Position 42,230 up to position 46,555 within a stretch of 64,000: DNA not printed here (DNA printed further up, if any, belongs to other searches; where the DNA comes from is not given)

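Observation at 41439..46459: Self-contained two-gene unit: a 1341-aa degenerate RecQ-like protein plus a tail-anchored coiled-coil protein, with no assignable function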

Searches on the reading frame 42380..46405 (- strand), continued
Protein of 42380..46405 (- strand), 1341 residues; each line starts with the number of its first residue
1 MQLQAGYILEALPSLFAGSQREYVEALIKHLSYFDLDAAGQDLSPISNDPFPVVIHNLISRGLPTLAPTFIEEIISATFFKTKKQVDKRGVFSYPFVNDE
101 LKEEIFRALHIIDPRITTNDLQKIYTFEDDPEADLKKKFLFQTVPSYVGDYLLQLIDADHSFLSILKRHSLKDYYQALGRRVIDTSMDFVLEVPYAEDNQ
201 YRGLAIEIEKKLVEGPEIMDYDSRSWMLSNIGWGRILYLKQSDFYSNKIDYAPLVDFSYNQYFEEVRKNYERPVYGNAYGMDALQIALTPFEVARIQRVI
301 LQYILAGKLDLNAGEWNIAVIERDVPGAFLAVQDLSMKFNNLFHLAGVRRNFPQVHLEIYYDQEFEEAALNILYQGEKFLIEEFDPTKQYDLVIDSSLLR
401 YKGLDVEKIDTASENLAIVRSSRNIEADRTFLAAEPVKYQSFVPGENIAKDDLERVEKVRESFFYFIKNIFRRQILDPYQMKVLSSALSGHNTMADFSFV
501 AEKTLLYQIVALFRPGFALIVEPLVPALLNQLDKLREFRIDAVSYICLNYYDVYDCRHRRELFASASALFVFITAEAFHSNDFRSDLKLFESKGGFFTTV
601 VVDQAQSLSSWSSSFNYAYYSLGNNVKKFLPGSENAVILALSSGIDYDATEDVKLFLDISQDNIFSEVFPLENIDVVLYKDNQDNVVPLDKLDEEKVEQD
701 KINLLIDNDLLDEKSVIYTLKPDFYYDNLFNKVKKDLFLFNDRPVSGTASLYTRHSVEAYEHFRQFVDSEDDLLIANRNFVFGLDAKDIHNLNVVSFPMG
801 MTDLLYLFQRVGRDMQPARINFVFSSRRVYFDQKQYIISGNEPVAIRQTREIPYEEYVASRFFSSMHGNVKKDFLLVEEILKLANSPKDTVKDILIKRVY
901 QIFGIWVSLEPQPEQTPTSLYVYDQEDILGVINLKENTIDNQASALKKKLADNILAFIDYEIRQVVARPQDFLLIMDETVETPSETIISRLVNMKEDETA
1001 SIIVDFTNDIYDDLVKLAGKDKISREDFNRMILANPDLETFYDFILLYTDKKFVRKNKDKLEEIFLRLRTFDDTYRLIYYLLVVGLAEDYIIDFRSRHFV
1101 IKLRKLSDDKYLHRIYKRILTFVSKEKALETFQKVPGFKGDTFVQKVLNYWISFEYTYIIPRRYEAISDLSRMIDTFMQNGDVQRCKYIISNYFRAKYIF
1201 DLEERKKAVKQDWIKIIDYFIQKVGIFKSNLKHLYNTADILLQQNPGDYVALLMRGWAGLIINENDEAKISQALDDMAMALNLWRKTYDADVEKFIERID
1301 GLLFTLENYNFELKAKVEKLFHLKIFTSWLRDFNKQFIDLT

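Call 59: search_protein_families(library=pfam, proteins=[L024:10001-11410:+, L029:10001-11410:+, L039:10001-11410:+, L055:10001-11410:+, L059:10001-11410:+, L058:9998-11407:+, L064:2672-4081:+, L065:833-2242:+, L069:3376-4785:+, L008:10001-11410:+], max_evalue=0.5)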
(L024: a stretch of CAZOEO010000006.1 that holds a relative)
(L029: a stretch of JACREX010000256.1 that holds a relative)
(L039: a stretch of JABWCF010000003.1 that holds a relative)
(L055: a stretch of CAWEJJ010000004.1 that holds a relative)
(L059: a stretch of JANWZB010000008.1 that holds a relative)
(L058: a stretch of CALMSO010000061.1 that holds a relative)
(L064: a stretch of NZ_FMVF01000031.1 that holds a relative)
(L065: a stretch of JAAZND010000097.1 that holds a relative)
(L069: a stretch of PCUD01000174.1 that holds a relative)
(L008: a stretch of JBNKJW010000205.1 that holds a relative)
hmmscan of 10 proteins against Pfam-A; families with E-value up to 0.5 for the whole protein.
L024:10001-11410:+ (470 aa): 2 families
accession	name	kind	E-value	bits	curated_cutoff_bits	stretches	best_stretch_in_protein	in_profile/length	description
PF04480.18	DUF559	-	0.0027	18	20.6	1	194-236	51-89/109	Protein of unknown function (DUF559)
PF18741.7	MTES_1575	-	0.003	18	38.2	1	178-240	23-81/96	REase_MTES_1575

L029:10001-11410:+ (470 aa): 2 families
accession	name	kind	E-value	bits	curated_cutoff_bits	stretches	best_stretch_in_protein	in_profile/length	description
PF18741.7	MTES_1575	-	0.0008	19.9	38.2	1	178-242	23-83/96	REase_MTES_1575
PF04480.18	DUF559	-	0.0059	16.9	20.6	1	194-238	51-91/109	Protein of unknown function (DUF559)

L039:10001-11410:+ (470 aa): 2 families
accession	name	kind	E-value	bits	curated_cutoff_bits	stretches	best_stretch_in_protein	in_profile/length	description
PF18741.7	MTES_1575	-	0.043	14.3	38.2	1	177-239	23-81/96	REase_MTES_1575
PF04480.18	DUF559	-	0.066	13.5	20.6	1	191-235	49-89/109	Protein of unknown function (DUF559)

L055:10001-11410:+ (470 aa): 0 families

L059:10001-11410:+ (470 aa): 2 families
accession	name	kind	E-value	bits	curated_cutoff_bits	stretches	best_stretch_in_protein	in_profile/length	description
PF18741.7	MTES_1575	-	0.027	15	38.2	1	175-241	24-82/96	REase_MTES_1575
PF04480.18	DUF559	-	0.05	13.9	20.6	1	191-241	52-94/109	Protein of unknown function (DUF559)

L058:9998-11407:+ (470 aa): 0 families

L064:2672-4081:+ (470 aa): 2 families
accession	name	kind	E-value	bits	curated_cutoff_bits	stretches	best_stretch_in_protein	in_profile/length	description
PF04480.18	DUF559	-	0.0097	16.2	20.6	1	213-257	52-93/109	Protein of unknown function (DUF559)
PF06601.17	Orthopox_F6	-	0.022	15.4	27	1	74-135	8-69/72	Orthopoxvirus F6 protein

L065:833-2242:+ (470 aa): 1 family
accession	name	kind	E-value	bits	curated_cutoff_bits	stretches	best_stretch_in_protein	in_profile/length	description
PF04480.18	DUF559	-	0.0018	18.6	20.6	1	210-255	50-92/109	Protein of unknown function (DUF559)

L069:3376-4785:+ (470 aa): 3 families
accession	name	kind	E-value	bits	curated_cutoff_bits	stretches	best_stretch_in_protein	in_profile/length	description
PF14523.12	Syntaxin_2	-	0.023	15.1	26.5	1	334-432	18-115/134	Syntaxin-like protein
PF18741.7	MTES_1575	-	0.024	15.2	38.2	1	181-244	26-85/96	REase_MTES_1575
PF12496.13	BNIP2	-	0.16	12.8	27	1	216-256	89-130/137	Bcl2-/adenovirus E1B nineteen kDa-interacting protein 2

L008:10001-11410:+ (470 aa): 0 families

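Call 64: search_dna_similar(query=L024:10001-11410:+, collection=plasmids, mode=protein, max_evalue=0.001, max_rows=20)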
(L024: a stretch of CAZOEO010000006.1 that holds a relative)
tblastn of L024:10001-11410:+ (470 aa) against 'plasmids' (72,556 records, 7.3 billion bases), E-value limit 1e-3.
Records with a match: 2; places in all: 2; records where one place covers at least 80% of the query: 2.
Best place of each record, by identity: <60% 2.
By first word of the organism name: Haliscomenobacter 1; Salinibacter 1.
By predicted mobility (MOB-suite, as given by PLSDB): non-mobilizable 2.
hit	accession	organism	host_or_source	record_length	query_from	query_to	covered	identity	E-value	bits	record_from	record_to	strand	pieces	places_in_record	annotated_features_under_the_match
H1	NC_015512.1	Haliscomenobacter hydrossis DSM 1100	activated sludge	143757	40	470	92%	32.6%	2e-50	192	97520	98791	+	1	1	DEAD/DEAH box helicase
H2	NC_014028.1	Salinibacter ruber M8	-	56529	43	440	85%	30.4%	9e-49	187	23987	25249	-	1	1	DEAD/DEAH box helicase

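Call 65: search_dna_similar(query=L024:10001-11410:+, collection=phages, mode=protein, max_evalue=0.001, max_rows=20)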
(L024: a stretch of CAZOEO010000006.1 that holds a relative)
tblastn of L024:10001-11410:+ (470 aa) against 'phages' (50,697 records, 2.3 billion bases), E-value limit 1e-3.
No match.

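Call 66: get_annotated_region(hit=H1, flank=12000)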
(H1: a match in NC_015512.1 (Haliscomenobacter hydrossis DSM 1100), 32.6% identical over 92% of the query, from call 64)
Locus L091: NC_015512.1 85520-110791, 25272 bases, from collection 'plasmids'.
description: Haliscomenobacter hydrossis DSM 1100 plasmid pHALHY02, complete sequence
organism: Haliscomenobacter hydrossis DSM 1100 (NCBI taxid 760192)
taxonomy: Bacteria; Bacteroidota; Saprospiria; Saprospirales; Haliscomenobacteraceae; Haliscomenobacter; Haliscomenobacter hydrossis; Haliscomenobacter hydrossis DSM 1100
host: -; source: activated sludge; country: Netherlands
typing (MOB-suite, as given by PLSDB): non-mobilizable; replicon rep_cluster_1690
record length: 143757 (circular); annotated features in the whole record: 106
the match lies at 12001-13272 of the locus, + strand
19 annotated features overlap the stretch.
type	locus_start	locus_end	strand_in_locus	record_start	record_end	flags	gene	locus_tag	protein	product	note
CDS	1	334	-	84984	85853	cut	-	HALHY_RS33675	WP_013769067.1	Bro-N domain-containing protein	-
CDS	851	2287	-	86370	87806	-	-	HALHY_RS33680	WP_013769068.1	DUF4942 domain-containing protein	-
CDS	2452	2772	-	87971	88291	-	-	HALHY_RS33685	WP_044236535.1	hypothetical protein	-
CDS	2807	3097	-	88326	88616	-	-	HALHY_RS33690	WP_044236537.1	hypothetical protein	-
CDS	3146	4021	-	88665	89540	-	-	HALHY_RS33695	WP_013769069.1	zincin-like metallopeptidase domain-containing protein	-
CDS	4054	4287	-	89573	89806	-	-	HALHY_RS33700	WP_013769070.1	hypothetical protein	-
CDS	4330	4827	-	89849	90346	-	-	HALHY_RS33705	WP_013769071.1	hypothetical protein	-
CDS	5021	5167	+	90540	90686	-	-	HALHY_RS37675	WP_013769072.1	hypothetical protein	-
CDS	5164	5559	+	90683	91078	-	-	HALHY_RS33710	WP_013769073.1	SLOG family protein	-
CDS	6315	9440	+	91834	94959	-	-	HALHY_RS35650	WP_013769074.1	tetratricopeptide repeat protein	-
CDS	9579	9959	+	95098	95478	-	-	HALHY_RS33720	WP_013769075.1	hypothetical protein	-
CDS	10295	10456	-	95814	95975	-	-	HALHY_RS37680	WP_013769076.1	hypothetical protein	-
CDS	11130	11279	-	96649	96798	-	-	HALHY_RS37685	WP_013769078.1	hypothetical protein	-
CDS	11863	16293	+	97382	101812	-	-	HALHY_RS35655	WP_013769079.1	DEAD/DEAH box helicase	-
CDS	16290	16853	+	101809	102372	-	-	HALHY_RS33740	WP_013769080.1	hypothetical protein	-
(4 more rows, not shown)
